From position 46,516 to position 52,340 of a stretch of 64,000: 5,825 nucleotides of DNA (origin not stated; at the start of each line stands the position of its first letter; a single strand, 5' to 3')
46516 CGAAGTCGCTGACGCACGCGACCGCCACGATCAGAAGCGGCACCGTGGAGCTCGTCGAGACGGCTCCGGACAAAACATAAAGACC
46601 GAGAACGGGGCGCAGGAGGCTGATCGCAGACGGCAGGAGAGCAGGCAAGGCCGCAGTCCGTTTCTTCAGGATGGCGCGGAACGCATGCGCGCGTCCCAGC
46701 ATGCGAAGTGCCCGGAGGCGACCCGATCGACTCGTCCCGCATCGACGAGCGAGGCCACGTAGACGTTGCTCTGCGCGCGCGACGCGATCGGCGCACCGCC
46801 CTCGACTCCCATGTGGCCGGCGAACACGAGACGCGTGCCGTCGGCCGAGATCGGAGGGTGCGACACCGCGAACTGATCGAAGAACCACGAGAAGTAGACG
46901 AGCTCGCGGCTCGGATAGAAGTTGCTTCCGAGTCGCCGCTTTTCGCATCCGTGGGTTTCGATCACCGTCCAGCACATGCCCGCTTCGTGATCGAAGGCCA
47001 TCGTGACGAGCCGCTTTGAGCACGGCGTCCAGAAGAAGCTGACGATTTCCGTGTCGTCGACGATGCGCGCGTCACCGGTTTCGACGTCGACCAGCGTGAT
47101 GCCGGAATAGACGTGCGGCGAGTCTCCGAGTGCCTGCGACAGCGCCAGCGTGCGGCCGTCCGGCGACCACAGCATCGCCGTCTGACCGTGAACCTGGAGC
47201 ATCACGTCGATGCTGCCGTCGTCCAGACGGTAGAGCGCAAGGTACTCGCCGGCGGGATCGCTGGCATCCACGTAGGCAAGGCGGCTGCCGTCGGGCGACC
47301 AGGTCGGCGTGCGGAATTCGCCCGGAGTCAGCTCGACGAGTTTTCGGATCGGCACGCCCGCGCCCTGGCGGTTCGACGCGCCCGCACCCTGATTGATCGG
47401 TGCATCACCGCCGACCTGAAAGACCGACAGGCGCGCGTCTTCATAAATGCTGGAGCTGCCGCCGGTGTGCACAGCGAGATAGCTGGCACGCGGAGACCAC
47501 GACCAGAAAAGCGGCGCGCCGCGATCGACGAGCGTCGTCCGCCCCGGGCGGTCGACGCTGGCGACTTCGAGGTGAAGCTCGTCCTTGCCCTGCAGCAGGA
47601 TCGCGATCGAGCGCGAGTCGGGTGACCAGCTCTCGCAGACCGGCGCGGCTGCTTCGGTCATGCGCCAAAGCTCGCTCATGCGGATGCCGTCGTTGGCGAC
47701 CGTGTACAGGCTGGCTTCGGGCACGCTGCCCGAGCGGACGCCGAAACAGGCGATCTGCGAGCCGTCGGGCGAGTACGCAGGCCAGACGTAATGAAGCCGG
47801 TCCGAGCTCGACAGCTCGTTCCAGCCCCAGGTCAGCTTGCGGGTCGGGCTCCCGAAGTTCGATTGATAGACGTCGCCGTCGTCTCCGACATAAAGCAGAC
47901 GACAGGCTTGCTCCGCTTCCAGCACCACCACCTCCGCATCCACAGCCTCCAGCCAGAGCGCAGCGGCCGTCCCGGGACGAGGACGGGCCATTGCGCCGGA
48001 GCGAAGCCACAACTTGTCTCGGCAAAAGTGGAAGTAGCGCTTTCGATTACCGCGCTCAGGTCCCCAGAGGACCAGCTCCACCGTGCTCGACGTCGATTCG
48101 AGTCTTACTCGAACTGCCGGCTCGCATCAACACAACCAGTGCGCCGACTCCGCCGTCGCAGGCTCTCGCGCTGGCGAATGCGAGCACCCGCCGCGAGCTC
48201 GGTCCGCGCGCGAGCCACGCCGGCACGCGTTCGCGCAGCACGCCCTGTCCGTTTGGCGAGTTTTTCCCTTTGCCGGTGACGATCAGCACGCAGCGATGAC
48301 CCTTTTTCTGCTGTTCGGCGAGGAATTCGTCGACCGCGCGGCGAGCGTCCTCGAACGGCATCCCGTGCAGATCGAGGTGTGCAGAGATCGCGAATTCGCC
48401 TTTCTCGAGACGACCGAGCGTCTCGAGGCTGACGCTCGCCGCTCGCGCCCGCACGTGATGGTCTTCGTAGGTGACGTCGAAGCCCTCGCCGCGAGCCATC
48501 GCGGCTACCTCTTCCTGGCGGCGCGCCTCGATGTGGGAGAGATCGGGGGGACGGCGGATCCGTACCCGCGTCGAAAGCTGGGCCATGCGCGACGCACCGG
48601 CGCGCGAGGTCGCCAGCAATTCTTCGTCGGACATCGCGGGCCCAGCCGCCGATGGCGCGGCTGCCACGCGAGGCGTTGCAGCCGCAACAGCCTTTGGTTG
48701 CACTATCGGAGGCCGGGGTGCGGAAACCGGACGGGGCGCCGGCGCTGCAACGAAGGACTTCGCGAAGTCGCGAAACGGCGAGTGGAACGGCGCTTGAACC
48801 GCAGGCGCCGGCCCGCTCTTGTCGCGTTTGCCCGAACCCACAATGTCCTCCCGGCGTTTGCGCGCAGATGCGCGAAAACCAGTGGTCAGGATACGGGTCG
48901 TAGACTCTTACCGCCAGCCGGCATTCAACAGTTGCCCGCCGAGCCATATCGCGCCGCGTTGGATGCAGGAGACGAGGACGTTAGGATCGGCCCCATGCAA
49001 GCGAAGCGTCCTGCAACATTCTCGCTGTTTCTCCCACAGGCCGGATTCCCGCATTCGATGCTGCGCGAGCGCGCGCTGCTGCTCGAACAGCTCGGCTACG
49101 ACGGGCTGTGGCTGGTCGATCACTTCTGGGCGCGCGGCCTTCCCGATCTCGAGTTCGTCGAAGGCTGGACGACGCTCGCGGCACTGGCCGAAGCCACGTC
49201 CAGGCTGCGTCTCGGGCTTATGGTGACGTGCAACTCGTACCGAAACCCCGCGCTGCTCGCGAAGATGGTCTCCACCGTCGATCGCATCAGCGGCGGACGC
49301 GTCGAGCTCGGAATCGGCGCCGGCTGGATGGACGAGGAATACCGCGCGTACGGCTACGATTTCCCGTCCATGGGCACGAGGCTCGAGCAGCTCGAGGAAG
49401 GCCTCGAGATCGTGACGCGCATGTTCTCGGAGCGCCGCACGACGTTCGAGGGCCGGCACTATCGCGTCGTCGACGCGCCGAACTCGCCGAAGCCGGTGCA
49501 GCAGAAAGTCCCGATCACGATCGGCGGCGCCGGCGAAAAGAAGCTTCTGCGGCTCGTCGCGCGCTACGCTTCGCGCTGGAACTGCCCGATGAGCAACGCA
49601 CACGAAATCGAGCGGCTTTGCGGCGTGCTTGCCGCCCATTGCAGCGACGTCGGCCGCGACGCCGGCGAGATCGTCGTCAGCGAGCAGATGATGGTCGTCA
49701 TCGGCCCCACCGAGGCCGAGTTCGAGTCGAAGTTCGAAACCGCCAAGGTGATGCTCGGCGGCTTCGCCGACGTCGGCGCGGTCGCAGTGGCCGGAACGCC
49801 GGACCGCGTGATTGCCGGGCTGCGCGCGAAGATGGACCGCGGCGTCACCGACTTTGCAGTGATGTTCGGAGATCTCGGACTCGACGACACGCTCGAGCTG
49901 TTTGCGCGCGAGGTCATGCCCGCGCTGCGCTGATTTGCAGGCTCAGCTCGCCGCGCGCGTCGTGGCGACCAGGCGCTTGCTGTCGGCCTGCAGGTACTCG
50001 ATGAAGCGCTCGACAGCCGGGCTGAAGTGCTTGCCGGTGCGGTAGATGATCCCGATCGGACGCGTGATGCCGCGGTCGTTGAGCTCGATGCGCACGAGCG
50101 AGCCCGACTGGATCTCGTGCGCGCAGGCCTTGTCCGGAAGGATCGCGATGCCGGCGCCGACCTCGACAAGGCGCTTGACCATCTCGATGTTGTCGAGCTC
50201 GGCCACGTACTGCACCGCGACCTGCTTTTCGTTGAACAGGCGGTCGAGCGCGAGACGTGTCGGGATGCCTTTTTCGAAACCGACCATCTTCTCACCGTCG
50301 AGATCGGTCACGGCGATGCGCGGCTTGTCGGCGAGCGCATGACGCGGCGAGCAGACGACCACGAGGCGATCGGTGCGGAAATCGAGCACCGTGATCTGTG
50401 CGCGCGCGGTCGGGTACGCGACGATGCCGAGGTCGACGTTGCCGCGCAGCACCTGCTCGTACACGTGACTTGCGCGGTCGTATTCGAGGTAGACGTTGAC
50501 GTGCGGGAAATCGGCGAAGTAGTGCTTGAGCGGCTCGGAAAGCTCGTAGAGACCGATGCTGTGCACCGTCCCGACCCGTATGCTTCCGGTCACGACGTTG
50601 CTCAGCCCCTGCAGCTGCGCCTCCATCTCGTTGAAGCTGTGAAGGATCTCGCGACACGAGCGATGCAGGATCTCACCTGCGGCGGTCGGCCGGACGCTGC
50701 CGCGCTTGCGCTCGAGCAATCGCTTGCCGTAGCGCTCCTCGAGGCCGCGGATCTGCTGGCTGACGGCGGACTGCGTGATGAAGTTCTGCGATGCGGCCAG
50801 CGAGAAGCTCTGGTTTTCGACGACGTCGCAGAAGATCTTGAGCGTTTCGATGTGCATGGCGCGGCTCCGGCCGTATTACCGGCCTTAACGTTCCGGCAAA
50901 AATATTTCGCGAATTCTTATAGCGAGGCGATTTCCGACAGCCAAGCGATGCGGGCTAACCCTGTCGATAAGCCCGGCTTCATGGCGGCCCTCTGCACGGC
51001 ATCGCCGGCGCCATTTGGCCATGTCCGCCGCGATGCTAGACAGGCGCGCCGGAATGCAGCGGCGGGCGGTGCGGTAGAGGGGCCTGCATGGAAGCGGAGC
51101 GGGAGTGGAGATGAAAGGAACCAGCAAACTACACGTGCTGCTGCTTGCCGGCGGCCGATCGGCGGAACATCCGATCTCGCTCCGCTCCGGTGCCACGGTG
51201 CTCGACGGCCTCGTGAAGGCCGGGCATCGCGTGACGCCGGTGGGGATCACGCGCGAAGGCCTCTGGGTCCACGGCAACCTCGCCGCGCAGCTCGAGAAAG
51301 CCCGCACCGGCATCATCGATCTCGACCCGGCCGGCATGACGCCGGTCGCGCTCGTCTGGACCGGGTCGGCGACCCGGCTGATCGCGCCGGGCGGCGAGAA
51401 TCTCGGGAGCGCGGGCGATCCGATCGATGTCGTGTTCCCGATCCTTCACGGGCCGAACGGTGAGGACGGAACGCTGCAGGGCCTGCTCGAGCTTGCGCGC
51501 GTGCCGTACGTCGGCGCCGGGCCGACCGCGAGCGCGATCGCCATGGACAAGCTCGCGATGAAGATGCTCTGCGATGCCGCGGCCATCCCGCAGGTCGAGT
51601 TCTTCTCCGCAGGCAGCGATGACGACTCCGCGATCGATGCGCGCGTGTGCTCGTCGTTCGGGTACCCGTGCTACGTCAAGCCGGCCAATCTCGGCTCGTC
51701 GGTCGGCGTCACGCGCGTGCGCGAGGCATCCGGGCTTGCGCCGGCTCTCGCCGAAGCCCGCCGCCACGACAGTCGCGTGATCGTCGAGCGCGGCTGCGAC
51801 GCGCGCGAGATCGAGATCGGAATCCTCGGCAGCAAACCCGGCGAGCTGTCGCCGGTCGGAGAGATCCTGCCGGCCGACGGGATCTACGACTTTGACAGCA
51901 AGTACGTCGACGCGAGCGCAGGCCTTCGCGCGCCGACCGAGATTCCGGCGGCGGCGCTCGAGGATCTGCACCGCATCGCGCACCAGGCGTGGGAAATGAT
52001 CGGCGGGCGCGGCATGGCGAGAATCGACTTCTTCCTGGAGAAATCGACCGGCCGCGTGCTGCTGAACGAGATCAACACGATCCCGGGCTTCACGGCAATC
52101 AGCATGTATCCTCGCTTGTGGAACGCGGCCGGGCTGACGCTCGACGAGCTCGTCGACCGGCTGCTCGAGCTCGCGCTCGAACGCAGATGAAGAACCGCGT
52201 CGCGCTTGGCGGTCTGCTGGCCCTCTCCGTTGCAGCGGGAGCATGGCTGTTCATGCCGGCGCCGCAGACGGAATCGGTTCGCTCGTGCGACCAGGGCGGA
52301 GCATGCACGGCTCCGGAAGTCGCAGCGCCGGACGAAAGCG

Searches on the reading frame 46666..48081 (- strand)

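Call 50: search_protein_families(library=pfam, proteins=[window:46666-48081:-], max_evalue=0.001)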
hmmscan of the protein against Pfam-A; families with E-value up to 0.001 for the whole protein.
window:46666-48081:- (471 aa): 2 families
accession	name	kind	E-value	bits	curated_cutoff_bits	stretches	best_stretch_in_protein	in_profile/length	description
PF07676.18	PD40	-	6.7e-15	55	20.9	1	252-271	7-26/38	WD40-like Beta Propeller Repeat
PF00930.27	DPPIV_N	-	0.00091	18.5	22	0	254-274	41-63/354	Dipeptidyl peptidase IV (DPP IV) N-terminal region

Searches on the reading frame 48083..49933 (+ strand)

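Call 50: search_protein_families(library=pfam, proteins=[window:48083-49933:+], max_evalue=0.001)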
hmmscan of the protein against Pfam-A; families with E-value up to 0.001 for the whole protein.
window:48083-49933:+ (616 aa): 1 family
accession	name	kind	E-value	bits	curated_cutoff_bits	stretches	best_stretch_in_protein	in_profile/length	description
PF00296.26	Bac_luciferase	-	2e-50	172.4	27.9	1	323-552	21-242/314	Luciferase-like monooxygenase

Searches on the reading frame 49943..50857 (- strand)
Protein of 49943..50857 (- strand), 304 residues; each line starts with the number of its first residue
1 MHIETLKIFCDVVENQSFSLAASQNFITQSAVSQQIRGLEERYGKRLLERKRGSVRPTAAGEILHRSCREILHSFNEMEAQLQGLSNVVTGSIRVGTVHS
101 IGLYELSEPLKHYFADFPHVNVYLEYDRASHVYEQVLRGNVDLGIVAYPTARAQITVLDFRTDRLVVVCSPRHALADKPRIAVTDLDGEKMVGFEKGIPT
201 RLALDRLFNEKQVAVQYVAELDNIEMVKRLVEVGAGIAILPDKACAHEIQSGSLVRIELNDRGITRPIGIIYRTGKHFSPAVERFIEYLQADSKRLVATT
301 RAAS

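Call 50: search_protein_families(library=pfam, proteins=[window:49943-50857:-], max_evalue=0.001)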
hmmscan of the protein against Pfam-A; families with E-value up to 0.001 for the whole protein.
window:49943-50857:- (304 aa): 2 families
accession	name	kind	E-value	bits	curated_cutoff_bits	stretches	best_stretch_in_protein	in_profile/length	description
PF03466.25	LysR_substrate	-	3e-47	161.1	28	1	89-291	4-206/209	LysR substrate binding domain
PF00126.33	HTH_1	-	5.1e-20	71.6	26.6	1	4-62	2-60/60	Bacterial regulatory helix-turn-helix protein, lysR family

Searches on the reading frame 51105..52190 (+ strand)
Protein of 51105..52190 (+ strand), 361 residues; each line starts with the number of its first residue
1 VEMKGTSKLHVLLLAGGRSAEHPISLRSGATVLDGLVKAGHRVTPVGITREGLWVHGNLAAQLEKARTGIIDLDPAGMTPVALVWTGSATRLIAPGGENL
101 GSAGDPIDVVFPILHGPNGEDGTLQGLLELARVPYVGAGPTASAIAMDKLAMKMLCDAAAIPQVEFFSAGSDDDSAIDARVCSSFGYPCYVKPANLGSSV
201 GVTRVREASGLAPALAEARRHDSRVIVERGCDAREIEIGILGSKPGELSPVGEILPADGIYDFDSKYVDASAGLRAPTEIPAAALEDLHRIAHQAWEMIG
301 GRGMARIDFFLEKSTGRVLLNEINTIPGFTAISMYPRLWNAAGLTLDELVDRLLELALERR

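Call 50: search_protein_families(library=pfam, proteins=[window:51105-52190:+], max_evalue=0.001)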
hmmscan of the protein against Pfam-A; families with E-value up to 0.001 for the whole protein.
window:51105-52190:+ (361 aa): 4 families
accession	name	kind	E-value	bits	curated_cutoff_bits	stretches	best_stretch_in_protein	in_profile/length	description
PF07478.18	Dala_Dala_lig_C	-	8.3e-63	212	24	1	157-355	3-204/204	D-ala D-ala ligase C-terminus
PF01820.27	Dala_Dala_lig_N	-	1.4e-29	103.5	34.6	1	11-138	2-121/121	D-ala D-ala ligase N-terminus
PF02222.28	ATP-grasp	-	1.2e-08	35.3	27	1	159-324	6-160/179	ATP-grasp domain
PF02786.22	CPSase_L_D2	-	2.3e-05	24.4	19.8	1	148-325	1-178/211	Carbamoyl-phosphate synthase L chain, ATP binding domain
